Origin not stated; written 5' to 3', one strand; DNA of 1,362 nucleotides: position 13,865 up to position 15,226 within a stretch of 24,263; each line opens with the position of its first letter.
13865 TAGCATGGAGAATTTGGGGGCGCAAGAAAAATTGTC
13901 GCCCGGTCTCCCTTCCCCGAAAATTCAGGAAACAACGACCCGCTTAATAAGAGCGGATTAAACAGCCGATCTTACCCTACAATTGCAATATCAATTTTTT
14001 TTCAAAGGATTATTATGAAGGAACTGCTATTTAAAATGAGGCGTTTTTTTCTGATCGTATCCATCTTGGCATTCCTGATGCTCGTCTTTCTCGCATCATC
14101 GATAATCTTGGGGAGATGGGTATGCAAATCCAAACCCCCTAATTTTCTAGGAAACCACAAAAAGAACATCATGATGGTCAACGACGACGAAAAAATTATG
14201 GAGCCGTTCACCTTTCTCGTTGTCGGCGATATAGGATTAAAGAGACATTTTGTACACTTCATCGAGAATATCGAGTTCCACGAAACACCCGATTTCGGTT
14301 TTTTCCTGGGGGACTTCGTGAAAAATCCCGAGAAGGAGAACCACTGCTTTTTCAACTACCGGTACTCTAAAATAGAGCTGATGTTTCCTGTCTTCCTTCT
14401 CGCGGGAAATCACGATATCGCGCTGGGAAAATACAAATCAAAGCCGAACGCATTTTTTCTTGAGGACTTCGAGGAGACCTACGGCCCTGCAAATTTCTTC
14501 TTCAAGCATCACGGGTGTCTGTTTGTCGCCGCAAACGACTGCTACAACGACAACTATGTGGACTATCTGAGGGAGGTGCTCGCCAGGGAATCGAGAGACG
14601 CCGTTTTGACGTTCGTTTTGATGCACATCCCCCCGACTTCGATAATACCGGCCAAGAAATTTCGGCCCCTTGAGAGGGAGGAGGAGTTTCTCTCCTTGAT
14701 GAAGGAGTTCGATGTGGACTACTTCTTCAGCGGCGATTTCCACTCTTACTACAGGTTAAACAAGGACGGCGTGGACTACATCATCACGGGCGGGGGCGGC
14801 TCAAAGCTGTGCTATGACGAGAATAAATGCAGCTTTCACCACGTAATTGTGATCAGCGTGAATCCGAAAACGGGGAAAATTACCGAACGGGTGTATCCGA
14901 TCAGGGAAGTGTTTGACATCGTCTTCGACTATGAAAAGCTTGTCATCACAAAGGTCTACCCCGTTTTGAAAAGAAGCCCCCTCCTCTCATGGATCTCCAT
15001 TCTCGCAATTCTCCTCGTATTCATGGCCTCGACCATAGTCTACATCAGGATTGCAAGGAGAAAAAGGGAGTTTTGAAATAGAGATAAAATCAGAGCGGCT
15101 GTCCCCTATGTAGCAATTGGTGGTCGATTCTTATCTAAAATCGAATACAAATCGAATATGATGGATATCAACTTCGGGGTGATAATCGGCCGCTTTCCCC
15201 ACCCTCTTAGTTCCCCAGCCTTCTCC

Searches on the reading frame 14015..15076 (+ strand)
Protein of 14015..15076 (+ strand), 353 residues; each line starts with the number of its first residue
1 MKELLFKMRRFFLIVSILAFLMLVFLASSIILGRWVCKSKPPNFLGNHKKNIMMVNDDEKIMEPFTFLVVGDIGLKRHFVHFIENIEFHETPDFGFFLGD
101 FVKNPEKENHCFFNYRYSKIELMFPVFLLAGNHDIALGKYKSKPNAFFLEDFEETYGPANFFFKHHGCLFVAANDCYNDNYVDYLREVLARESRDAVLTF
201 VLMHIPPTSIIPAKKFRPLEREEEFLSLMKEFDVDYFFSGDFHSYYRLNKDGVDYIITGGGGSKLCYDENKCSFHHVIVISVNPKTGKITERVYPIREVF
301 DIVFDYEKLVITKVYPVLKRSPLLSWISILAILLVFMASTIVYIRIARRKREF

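Call 6: search_protein_families(library=pfam, proteins=[window:14015-15076:+])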
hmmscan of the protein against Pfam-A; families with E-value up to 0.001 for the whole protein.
window:14015-15076:+ (353 aa): 1 family
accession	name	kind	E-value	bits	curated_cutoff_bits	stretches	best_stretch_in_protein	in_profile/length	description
PF00149.33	Metallophos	-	6.9e-14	53.2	21.5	1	66-245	2-191/191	Calcineurin-like phosphoesterase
